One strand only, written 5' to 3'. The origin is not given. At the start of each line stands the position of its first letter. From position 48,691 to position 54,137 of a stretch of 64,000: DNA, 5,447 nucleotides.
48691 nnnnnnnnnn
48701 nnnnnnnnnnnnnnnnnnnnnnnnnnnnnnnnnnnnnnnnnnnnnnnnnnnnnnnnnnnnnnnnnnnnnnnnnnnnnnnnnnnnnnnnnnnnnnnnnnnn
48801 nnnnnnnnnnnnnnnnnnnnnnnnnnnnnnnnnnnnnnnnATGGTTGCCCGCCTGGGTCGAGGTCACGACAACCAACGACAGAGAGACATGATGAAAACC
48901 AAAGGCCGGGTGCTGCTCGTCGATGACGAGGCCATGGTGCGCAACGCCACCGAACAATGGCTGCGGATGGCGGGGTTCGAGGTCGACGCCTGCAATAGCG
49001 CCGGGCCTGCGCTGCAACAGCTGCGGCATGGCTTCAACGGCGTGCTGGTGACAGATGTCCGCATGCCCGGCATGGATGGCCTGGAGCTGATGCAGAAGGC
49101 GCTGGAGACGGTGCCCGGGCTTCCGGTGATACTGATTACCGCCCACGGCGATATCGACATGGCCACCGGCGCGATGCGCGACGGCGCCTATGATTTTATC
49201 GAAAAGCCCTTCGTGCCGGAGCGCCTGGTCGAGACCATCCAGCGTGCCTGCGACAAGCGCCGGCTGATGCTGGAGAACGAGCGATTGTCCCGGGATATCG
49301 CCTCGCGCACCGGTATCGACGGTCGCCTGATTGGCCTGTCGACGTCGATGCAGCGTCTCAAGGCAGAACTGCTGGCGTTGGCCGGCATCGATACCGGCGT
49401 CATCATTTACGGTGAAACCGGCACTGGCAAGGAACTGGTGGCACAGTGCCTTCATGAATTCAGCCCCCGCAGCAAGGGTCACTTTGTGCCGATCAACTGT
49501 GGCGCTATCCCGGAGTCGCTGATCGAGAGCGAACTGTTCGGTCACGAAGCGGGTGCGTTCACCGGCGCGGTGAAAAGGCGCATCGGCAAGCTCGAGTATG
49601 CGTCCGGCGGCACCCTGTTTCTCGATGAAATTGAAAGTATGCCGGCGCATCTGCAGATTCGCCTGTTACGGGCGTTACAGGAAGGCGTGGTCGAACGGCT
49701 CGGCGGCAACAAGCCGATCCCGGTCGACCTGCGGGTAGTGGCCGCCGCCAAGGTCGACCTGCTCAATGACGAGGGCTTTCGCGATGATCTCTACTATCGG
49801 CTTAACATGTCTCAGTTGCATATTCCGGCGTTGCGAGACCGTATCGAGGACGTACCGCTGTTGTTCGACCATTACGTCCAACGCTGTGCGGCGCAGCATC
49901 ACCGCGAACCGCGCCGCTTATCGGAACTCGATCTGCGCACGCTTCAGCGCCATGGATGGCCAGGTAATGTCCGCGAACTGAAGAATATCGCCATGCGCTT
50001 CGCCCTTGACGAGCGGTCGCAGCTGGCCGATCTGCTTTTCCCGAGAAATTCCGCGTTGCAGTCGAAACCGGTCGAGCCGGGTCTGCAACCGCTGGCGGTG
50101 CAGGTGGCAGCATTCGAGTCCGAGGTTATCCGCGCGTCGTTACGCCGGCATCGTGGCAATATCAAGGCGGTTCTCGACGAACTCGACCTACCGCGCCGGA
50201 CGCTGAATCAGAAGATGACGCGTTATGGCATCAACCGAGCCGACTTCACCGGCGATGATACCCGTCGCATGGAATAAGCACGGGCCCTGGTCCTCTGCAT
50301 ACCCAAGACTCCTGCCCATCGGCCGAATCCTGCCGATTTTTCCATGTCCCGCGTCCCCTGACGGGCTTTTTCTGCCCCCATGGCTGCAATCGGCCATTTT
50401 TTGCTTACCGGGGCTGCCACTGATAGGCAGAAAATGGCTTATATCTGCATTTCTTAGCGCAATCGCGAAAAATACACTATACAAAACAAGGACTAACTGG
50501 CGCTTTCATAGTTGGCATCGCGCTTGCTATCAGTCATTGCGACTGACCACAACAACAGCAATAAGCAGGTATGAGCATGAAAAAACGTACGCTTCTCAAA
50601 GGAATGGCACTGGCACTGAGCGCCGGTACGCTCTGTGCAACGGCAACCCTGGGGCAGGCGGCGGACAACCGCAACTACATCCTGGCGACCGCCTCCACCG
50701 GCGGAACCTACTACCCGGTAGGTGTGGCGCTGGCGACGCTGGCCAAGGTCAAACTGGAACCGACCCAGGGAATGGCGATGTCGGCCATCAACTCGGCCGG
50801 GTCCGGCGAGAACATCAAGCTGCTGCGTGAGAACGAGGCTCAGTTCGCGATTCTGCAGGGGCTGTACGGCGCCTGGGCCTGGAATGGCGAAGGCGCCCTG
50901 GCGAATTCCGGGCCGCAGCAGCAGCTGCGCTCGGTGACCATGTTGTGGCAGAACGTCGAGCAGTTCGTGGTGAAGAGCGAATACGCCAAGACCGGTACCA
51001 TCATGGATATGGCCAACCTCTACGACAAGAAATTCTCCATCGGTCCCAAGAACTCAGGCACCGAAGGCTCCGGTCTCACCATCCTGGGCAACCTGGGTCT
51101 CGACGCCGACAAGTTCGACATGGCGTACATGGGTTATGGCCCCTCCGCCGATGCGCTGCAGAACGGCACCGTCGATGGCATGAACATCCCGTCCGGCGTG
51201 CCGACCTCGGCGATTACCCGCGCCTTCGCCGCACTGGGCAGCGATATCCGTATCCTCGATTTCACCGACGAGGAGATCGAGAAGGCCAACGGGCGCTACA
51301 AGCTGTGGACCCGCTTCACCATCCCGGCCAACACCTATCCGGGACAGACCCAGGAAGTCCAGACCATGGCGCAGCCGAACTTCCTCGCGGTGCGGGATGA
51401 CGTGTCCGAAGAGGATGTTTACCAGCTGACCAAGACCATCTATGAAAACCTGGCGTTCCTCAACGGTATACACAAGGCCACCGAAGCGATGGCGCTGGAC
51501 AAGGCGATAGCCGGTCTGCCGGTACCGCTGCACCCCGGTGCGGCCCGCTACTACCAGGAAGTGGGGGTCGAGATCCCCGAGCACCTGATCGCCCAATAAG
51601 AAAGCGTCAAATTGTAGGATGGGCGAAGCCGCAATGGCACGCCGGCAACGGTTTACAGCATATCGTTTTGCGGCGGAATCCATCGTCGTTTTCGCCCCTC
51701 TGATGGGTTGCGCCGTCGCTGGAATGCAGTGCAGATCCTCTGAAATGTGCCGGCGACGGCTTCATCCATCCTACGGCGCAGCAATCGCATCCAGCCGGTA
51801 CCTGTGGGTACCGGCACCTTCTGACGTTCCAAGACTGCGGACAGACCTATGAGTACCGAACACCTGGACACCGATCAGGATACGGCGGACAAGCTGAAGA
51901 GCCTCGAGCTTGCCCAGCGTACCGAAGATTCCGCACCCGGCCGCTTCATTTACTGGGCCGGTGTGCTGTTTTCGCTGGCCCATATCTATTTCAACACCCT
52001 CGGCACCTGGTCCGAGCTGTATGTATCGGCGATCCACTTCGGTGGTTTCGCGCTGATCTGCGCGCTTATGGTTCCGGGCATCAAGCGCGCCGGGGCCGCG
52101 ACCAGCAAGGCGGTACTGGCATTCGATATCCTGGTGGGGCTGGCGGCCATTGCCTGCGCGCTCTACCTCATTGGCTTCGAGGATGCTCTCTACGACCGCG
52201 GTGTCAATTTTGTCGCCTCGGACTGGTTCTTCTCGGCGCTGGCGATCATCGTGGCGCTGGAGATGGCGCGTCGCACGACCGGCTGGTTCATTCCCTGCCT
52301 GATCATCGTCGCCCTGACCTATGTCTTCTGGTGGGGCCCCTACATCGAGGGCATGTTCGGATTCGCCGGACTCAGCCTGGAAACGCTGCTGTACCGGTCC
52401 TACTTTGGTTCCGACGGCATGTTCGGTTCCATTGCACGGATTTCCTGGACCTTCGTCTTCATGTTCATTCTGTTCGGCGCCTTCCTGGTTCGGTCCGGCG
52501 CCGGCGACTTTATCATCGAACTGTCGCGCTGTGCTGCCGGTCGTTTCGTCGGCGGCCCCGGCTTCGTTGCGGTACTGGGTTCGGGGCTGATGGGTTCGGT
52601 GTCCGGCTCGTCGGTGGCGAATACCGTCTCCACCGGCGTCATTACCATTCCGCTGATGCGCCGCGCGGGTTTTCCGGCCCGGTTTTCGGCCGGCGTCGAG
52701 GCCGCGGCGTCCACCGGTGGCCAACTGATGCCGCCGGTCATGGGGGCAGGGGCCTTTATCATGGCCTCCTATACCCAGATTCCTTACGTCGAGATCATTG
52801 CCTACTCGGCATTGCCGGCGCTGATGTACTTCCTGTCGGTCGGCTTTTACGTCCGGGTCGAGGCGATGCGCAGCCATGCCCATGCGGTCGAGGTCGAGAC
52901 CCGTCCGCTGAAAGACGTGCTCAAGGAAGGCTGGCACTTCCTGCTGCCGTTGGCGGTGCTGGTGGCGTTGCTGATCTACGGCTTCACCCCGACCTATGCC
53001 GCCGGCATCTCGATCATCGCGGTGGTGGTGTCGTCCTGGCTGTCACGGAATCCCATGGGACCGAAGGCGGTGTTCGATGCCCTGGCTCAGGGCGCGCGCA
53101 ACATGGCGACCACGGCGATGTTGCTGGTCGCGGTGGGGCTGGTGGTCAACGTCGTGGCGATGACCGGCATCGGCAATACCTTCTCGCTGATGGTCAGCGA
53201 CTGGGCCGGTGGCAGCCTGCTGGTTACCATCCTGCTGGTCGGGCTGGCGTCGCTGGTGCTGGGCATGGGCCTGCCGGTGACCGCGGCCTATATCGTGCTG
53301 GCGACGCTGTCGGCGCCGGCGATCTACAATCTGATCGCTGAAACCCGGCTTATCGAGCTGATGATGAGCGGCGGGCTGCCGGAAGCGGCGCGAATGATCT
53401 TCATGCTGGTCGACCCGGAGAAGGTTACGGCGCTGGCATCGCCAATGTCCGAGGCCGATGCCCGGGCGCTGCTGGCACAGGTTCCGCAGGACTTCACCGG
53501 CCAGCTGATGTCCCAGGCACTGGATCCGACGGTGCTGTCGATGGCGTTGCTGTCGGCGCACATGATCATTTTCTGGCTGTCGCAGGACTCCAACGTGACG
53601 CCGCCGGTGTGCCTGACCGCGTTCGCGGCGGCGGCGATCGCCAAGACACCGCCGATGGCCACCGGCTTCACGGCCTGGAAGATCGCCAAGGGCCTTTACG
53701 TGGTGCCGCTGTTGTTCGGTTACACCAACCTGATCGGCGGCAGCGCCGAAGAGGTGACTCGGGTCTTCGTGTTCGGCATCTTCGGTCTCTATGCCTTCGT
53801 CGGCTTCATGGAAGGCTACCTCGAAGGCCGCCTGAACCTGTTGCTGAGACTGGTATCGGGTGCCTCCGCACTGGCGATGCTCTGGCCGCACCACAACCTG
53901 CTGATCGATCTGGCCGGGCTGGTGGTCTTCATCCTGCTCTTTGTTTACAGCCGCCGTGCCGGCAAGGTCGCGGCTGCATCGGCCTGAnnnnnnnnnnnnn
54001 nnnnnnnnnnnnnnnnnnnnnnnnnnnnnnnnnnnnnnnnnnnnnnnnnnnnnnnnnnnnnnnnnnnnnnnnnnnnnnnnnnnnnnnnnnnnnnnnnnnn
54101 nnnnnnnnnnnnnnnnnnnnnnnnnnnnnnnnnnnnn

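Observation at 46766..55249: Two-component/sigma54-controlled TAXI-TRAP + LhgO module: candidate sensing and uptake system for exogenous L-2-hydroxyglutarate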

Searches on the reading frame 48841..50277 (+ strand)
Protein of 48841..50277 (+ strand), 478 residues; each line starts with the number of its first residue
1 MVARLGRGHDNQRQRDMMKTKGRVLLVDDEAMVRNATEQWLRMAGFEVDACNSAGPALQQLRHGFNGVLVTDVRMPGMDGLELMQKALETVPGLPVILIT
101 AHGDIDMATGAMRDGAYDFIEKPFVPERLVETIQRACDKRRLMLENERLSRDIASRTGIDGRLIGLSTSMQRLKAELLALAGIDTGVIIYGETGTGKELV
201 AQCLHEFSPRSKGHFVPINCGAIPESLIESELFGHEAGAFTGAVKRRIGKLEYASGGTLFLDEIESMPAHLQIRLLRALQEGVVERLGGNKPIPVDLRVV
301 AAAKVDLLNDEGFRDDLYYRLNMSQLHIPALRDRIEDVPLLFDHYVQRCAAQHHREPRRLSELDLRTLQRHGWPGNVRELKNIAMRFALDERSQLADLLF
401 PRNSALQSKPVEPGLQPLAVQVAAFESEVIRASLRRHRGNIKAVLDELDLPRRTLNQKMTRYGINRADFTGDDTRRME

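Call 3: search_protein_families(library=pfam, proteins=[window:48841-50277:+])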
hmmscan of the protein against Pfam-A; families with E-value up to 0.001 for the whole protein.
window:48841-50277:+ (478 aa): 8 families
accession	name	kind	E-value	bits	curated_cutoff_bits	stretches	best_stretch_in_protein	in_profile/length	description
PF00158.32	Sigma54_activat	-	2.1e-61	206.9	20.2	1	163-326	1-167/168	Sigma-54 interaction domain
PF00072.30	Response_reg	-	2.2e-27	95.9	30.2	1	24-134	1-111/111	Response regulator receiver domain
PF14532.12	Sigma54_activ_2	-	7.5e-17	62.3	25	1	164-331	1-138/138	Sigma-54 interaction domain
PF25601.1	AAA_lid_14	-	3e-16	59.5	27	1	332-392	1-61/87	AAA+ ATPase lid domain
PF02954.25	HTH_8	-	6.1e-08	32.7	22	1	422-462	2-42/42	Bacterial regulatory protein, Fis family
PF07728.20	AAA_5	-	2.2e-06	28.2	22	1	186-302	1-120/139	AAA domain (dynein-related subfamily)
PF13191.12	AAA_16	-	0.00053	21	32.6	0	163-280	2-121/167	AAA ATPase domain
PF01078.27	Mg_chelatase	-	0.0006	19.7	20.3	0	174-210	13-48/207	Magnesium chelatase, subunit ChlI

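Call 4: search_protein_families(library=ncbifam, proteins=[window:48841-50277:+])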
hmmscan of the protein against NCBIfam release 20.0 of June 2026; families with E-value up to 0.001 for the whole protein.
window:48841-50277:+ (478 aa): 113 families (the best 25 are shown)
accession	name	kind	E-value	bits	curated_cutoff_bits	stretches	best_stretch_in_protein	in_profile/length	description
TIGR01818.1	ntrC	equivalog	4.1e-116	388.5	558.6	1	24-388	1-364/463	nitrogen regulation protein NR(I)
NF008469.0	PRK11361.1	equivalog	1.3e-106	357.1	714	1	18-468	1-460/461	acetoacetate metabolism transcriptional regulator AtoC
TIGR02915.1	PEP_resp_reg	equivalog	2e-105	353.2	502.6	1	24-464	1-444/445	PEP-CTERM-box response regulator transcription factor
NF051870.1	NAssimRespRegNtrX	equivalog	1.4e-95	320.8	600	1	24-464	4-452/452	nitrogen assimilation response regulator NtrX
NF008176.1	PRK10923.1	equivalog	6.7e-94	315.1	620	1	21-385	3-365/469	nitrogen regulation protein NR(I)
NF011695.0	PRK15115.1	equivalog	1.3e-92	311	763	1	18-469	3-443/445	two-component system response regulator GlrR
NF007689.0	PRK10365.1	equivalog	1.1e-90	304.6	760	1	17-461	1-441/441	sigma-54-dependent response regulator transcription factor ZraR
NF041552.1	TF_PrdR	equivalog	8.9e-83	278.5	795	1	150-463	259-577/577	sigma-54 dependent transcriptional regulator PrdR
NF003451.0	PRK05022.1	equivalog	4.9e-82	276.3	476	1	150-465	179-511/512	nitric oxide reductase transcriptional regulator NorR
NF050807.1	TransRegFlbDCaul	equivalog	6e-82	275.9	750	1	44-389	23-349/454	sigma-54-dependent transcriptional regulator FlbD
TIGR01817.1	nifA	equivalog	6.7e-82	276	528.85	1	149-413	184-453/534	nif-specific transcriptional activator NifA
NF041946.1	LuxO_transreg_Vib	equivalog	3.7e-80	269.9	800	1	27-385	2-360/463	quorum-sensing sigma-54 dependent transcriptional regulator LuxO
TIGR02329.1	propionate_PrpR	equivalog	1.2e-78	265.1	499.2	1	152-459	204-524/526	propionate catabolism operon regulatory protein PrpR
NF047793.1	ResRegPgtA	equivalog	2.9e-75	253.7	650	1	17-469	1-413/414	two-component system response regulator PgtA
NF049963.1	RespRegFlgRCampy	domain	1.1e-74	251.8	750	1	24-463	3-428/429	fla regulon two-component system response regulator FlgR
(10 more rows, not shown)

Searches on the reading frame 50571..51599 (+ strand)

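Call 3: search_protein_families(library=pfam, proteins=[window:50571-51599:+])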
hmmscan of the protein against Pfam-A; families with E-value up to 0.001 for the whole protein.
window:50571-51599:+ (342 aa): 1 family
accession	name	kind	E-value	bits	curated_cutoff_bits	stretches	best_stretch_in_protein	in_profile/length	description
PF16868.10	NMT1_3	-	3.5e-110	368.6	27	1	38-332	1-289/289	NMT1-like family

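Call 4: search_protein_families(library=ncbifam, proteins=[window:50571-51599:+])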
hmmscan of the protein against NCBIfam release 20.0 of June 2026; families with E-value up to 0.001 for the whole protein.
window:50571-51599:+ (342 aa): 1 family
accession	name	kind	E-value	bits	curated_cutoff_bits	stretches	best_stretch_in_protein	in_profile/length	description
TIGR02122.1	TRAP_TAXI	subfamily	9.7e-100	333.5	84.35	1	3-332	1-320/320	TAXI family TRAP transporter solute-binding subunit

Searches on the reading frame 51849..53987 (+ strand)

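Call 3: search_protein_families(library=pfam, proteins=[window:51849-53987:+])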
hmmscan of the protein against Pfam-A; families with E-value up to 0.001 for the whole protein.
window:51849-53987:+ (712 aa): 1 family
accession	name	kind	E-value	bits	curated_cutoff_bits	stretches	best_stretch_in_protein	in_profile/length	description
PF06808.19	DctM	-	1.8e-69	235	23.8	1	132-612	2-396/413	Tripartite ATP-independent periplasmic transporter, DctM component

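Call 4: search_protein_families(library=ncbifam, proteins=[window:51849-53987:+])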
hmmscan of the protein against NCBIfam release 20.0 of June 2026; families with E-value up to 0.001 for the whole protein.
window:51849-53987:+ (712 aa): 3 families
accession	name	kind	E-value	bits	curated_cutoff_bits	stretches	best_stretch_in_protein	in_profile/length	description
TIGR02123.1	TRAP_fused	subfamily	3.1e-193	643.9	320.65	1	34-703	5-610/615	TRAP transporter fused permease subunit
TIGR00786.1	dctM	subfamily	7.9e-27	94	268.45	1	191-496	31-335/405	TRAP transporter large permease subunit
NF011634.1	PRK15060.1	equivalog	3.8e-10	39.4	800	1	202-491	58-346/425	2,3-diketo-L-gulonate TRAP transporter large permease YiaN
